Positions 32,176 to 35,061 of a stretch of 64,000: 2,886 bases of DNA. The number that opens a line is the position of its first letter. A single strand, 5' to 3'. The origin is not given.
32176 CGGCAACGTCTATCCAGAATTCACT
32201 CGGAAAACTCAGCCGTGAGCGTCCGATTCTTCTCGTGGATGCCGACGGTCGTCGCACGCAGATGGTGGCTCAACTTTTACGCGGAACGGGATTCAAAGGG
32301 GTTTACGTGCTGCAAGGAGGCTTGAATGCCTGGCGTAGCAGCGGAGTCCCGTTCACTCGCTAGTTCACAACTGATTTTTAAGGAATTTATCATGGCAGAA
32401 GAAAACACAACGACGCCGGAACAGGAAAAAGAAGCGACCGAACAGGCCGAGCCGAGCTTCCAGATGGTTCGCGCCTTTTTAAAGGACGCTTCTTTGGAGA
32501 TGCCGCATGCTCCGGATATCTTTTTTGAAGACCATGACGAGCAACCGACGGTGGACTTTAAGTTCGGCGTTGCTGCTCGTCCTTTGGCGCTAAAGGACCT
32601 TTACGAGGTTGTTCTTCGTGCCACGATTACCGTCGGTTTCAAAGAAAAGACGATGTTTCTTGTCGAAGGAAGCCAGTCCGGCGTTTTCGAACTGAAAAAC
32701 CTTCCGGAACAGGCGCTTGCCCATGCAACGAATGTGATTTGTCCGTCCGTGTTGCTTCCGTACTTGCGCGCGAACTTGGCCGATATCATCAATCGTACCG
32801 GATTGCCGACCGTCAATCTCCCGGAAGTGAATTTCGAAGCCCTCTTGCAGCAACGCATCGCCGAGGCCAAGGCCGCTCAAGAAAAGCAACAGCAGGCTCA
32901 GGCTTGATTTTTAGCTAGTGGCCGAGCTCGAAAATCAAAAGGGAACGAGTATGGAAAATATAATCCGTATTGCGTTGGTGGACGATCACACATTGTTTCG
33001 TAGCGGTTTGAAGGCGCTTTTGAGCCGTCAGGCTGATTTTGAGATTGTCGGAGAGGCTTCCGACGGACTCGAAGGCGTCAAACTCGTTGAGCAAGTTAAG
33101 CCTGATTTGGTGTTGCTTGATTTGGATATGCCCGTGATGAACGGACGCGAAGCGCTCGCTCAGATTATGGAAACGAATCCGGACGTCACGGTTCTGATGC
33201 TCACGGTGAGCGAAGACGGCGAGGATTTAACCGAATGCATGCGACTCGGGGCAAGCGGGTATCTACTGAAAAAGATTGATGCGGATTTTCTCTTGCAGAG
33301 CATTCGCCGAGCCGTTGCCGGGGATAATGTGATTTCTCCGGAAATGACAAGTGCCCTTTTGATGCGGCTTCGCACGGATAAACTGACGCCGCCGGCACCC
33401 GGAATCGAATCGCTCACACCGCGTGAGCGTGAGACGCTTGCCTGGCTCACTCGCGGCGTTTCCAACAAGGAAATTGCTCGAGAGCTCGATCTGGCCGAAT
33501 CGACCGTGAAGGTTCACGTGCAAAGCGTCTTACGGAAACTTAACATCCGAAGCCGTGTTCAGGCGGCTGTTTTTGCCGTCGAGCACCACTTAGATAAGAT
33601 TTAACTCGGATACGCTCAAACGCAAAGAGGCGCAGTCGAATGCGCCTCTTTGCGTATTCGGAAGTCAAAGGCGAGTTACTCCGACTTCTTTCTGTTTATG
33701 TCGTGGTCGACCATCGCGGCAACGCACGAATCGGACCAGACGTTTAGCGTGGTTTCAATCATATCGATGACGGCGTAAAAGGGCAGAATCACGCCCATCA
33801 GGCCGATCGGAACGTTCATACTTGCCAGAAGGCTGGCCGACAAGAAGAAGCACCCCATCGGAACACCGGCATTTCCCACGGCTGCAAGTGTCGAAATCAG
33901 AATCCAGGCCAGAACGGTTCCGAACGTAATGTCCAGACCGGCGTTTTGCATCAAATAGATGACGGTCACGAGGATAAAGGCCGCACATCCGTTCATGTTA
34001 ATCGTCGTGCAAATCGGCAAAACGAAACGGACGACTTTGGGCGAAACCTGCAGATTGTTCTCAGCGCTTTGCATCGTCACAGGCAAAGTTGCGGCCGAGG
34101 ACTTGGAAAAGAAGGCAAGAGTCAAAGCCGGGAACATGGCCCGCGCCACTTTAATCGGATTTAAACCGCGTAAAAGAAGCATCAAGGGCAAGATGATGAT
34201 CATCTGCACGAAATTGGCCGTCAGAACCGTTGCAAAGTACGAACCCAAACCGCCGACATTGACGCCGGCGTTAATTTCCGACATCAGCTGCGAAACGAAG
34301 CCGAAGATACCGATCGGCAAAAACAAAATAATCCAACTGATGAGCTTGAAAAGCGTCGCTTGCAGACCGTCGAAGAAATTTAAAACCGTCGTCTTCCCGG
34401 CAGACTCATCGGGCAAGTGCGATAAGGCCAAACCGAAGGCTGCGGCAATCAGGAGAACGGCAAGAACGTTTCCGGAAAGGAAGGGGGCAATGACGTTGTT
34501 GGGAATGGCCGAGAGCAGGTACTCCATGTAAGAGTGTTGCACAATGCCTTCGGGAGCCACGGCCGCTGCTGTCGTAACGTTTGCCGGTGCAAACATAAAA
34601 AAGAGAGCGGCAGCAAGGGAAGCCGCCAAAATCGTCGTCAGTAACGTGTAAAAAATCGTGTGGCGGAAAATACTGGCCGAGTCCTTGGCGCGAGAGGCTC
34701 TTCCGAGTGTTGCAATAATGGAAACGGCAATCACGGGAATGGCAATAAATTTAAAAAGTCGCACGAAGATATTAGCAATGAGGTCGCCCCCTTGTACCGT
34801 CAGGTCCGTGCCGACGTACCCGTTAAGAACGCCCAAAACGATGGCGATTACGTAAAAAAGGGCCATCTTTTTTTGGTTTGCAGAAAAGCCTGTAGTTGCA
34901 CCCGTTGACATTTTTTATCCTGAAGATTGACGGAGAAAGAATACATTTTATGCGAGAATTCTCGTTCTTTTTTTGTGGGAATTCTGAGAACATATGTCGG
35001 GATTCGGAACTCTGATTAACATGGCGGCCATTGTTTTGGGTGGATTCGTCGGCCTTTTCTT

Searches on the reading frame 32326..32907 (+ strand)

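Call 8: search_protein_families(library=pfam, proteins=[window:32326-32907:+])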
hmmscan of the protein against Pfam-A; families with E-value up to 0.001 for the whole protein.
window:32326-32907:+ (193 aa): 1 family
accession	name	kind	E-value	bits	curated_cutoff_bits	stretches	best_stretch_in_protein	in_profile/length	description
PF02556.19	SecB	-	3.8e-39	134.2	26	1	39-180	2-140/141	Preprotein translocase subunit SecB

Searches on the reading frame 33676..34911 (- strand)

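Call 7: search_protein_families(library=pfam, proteins=[window:33676-34911:-])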
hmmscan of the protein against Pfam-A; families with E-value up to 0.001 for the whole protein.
window:33676-34911:- (411 aa): 1 family
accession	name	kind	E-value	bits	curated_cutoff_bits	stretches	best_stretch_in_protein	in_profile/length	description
PF00375.23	SDF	-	7.4e-92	308.8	27.9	1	20-403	5-386/387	Sodium:dicarboxylate symporter family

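Call 35: search_protein_families(library=ncbifam, proteins=[window:33676-34911:-])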
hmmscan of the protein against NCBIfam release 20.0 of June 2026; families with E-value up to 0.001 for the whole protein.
window:33676-34911:- (411 aa): 4 families
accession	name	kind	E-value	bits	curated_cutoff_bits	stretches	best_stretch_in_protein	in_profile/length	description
NF002461.0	PRK01663.1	subfamily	5.2e-32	111.4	513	1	14-393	7-390/428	C4-dicarboxylate transporter DctA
NF010151.0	PRK13628.1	equivalog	7.4e-31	107.6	308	1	18-409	18-405/407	serine/threonine transporter SstT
NF009587.0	PRK13027.1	subfamily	7.5e-29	100.8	570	1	19-406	12-407/442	C4-dicarboxylate transporter DctA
NF008440.0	PRK11283.1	equivalog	2.2e-28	99.2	638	1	19-397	11-404/437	glutamate/aspartate:proton symporter GltP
